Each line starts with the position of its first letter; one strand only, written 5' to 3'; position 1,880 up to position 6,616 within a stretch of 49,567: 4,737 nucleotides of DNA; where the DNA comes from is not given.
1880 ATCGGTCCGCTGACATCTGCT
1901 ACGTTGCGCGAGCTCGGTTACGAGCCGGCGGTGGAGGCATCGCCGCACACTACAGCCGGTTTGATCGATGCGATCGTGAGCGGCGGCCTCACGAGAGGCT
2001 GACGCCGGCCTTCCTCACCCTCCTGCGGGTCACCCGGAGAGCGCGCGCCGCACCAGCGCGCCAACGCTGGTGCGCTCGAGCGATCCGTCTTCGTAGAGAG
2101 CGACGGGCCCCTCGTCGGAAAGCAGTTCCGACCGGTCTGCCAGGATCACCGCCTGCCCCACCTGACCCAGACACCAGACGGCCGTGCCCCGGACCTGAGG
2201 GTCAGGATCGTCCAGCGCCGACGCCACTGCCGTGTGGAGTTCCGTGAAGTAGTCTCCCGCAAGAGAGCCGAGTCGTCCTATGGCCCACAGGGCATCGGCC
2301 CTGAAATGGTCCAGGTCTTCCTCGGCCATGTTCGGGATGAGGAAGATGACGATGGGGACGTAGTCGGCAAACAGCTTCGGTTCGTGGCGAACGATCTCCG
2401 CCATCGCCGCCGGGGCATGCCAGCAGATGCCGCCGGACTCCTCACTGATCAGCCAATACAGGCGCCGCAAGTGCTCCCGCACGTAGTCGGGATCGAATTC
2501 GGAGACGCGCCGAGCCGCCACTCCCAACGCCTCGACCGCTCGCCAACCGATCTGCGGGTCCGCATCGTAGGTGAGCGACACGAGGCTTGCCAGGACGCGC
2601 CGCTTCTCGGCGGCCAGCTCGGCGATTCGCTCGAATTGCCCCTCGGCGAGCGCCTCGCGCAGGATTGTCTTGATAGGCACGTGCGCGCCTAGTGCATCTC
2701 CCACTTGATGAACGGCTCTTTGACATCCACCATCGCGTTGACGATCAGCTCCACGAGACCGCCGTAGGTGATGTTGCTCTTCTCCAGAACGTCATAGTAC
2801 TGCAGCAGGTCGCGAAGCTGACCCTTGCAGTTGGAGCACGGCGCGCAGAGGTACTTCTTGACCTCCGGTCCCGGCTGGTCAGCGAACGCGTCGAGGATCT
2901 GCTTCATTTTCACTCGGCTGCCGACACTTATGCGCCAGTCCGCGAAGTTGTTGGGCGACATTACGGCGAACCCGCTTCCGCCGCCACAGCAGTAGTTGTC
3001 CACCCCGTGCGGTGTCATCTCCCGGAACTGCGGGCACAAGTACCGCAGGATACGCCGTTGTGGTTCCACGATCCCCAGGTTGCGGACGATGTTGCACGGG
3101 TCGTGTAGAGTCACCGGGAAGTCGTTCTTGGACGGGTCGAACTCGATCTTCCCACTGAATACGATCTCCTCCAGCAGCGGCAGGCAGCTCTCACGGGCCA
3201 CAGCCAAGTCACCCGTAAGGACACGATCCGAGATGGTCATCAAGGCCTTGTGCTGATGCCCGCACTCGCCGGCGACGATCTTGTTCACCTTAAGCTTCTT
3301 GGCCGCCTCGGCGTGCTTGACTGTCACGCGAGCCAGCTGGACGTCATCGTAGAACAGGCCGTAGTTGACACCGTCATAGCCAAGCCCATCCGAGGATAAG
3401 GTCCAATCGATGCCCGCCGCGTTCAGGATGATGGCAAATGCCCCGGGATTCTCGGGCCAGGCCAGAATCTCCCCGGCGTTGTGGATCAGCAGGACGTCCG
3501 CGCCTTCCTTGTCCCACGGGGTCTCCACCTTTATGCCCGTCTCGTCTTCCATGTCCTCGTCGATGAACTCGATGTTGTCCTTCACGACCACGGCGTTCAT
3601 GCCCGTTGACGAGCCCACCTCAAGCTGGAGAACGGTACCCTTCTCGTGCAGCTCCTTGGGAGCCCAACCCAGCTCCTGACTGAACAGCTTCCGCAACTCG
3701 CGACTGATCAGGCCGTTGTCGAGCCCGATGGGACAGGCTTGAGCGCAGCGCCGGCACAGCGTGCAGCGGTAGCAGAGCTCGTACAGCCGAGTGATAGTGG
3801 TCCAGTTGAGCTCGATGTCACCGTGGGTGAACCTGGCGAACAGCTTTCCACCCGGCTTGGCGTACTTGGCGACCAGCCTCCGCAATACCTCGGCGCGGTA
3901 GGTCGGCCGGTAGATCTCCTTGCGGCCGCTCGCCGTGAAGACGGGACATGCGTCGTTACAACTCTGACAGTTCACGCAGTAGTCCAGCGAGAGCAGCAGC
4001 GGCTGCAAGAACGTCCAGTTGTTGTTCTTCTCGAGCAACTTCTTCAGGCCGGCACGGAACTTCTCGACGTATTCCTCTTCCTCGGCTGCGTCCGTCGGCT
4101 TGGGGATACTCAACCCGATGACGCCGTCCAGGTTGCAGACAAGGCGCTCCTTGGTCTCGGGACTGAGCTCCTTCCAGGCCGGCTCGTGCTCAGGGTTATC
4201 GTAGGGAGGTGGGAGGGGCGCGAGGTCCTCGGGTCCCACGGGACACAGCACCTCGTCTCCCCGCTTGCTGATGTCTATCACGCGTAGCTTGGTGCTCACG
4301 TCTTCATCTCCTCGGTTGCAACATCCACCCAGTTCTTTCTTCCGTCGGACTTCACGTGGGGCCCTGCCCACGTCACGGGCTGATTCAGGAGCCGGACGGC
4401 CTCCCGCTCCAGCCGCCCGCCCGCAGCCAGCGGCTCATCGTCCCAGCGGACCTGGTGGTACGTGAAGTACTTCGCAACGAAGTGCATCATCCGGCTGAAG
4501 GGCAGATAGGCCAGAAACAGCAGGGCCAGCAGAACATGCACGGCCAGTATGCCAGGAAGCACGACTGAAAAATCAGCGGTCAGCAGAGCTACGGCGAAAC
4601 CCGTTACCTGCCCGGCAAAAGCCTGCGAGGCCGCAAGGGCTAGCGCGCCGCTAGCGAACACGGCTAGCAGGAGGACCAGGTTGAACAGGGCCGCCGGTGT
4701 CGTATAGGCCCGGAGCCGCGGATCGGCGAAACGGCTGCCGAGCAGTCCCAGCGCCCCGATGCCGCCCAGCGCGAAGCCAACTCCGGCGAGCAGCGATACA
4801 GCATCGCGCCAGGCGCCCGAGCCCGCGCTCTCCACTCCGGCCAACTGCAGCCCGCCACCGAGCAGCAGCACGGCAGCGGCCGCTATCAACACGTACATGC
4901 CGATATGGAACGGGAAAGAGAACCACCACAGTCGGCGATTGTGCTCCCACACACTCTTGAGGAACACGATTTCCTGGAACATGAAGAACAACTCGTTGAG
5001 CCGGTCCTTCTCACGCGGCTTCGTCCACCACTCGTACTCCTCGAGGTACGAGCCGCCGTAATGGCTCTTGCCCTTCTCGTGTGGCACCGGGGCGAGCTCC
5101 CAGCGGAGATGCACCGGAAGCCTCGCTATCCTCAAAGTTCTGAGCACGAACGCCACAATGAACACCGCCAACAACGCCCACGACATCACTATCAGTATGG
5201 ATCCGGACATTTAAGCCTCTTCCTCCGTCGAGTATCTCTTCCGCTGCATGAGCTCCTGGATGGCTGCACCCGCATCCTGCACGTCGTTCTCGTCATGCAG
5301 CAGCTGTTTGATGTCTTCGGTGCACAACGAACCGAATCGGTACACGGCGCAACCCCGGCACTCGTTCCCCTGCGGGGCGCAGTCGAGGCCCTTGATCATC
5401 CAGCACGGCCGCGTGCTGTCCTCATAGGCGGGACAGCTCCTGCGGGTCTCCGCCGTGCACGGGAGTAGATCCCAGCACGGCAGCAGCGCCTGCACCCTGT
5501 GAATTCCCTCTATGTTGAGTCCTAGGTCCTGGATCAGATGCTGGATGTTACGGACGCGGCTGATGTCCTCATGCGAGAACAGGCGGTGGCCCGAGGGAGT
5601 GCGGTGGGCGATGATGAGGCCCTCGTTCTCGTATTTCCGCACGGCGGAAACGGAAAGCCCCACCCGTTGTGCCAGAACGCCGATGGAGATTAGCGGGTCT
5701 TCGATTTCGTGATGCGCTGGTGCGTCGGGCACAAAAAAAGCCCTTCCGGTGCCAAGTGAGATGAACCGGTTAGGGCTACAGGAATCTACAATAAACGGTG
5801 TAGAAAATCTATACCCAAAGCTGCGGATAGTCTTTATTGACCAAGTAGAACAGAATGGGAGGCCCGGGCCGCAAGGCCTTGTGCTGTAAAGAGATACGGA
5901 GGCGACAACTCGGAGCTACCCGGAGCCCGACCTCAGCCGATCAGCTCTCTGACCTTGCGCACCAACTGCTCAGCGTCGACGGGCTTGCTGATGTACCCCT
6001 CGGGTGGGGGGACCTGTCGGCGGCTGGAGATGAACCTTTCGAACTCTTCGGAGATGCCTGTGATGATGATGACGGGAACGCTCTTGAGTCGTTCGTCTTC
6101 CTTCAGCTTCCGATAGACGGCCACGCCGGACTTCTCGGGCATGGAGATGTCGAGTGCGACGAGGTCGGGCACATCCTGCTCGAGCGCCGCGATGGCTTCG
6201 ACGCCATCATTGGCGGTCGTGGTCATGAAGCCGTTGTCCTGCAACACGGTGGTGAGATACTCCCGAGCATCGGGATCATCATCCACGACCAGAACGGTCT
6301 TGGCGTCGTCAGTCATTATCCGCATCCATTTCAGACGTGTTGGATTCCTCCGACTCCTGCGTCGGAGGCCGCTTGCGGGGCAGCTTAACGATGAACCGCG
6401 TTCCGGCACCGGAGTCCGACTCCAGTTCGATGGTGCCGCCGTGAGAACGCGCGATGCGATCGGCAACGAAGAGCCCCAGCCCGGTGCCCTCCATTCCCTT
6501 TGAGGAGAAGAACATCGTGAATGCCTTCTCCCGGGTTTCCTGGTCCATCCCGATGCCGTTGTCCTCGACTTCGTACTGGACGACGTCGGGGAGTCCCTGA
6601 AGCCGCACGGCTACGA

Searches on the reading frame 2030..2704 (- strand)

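Call 11: search_protein_families(library=pfam, proteins=[window:2030-2704:-], max_evalue=0.001)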
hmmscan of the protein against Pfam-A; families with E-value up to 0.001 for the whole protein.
window:2030-2704:- (224 aa): 3 families
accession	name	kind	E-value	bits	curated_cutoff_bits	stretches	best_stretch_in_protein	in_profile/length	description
PF13513.12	HEAT_EZ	-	2.5e-11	44.3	27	1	134-182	3-55/55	HEAT-like repeat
PF13646.12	HEAT_2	-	5.6e-09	36.6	27.7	1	132-185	14-61/88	HEAT repeats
PF02985.28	HEAT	-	2.6e-06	27.6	23.5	1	160-184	5-29/31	HEAT repeat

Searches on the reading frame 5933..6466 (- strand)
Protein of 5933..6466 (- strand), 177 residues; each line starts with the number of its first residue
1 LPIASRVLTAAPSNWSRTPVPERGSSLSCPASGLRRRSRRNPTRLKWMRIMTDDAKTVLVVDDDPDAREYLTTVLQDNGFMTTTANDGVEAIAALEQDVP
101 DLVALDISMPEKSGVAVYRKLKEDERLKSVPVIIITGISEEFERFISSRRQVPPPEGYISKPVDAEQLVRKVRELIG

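Call 4: search_protein_families(library=pfam, proteins=[window:5933-6466:-], max_evalue=0.01)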
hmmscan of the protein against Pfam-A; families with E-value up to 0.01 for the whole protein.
window:5933-6466:- (177 aa): 1 family
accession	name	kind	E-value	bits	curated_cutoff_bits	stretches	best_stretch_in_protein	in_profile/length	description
PF00072.30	Response_reg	-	2.1e-23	83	30.2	1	58-172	1-110/111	Response regulator receiver domain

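Call 5: search_protein_families(library=ncbifam, proteins=[window:5933-6466:-], max_evalue=0.01)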
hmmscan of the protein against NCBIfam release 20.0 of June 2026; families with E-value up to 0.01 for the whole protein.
window:5933-6466:- (177 aa): 95 families (the best 25 are shown)
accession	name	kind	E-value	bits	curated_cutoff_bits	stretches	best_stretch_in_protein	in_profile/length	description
NF045717.1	DVU0259_DivK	exception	4.3e-30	104.3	160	1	55-177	2-117/117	DVU0259 family response regulator domain-containing protein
TIGR02154.1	PhoB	equivalog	1.3e-21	76.9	296.2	1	55-174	2-118/226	phosphate regulon transcriptional regulator PhoB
NF007135.0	PRK09581.1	equivalog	7.8e-19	67.8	474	1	57-175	4-119/457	PleD family two-component system response regulator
NF040689.1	MtrAB_MtrA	equivalog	3.6e-18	65.7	300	1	58-173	1-110/219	MtrAB system response regulator MtrA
NF045944.1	ResRegRpaBCyano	equivalog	1.8e-17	63.5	330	1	59-174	1-110/229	response regulator transcription factor RpaB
NF051870.1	NAssimRespRegNtrX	equivalog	3.1e-16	59.3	600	1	56-172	2-115/452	nitrogen assimilation response regulator NtrX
NF008469.0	PRK11361.1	equivalog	4.2e-16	58.7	714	1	55-168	4-112/461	acetoacetate metabolism transcriptional regulator AtoC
NF041733.1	resp_reg_CseB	equivalog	4.7e-16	58.9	350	1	57-176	2-115/228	two-component system response regulator CseB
NF007546.0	PRK10161.1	equivalog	1.2e-15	57.7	471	1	55-173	2-117/229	phosphate response regulator transcription factor PhoB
TIGR02875.1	spore_0_A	equivalog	1.5e-15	57.2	200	1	58-176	5-122/262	sporulation transcription factor Spo0A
NF008296.0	PRK11083.1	equivalog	2.1e-15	56.7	273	1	56-175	4-117/228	two-component system response regulator CreB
NF007005.1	PRK09468.1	equivalog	2.5e-15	56.5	331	1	55-174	3-117/237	osmolarity response regulator transcription factor OmpR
NF040534.1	resp_reg_YycF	equivalog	2.5e-15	56.4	340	1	56-173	1-112/231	response regulator YycF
NF008099.0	PRK10841.1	equivalog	4.5e-15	54.5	920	1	51-168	820-932/949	two-component system sensor histidine kinase RcsC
NF008034.0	PRK10766.1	equivalog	2.6e-14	53.3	275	1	56-176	3-117/231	two-component system response regulator TorR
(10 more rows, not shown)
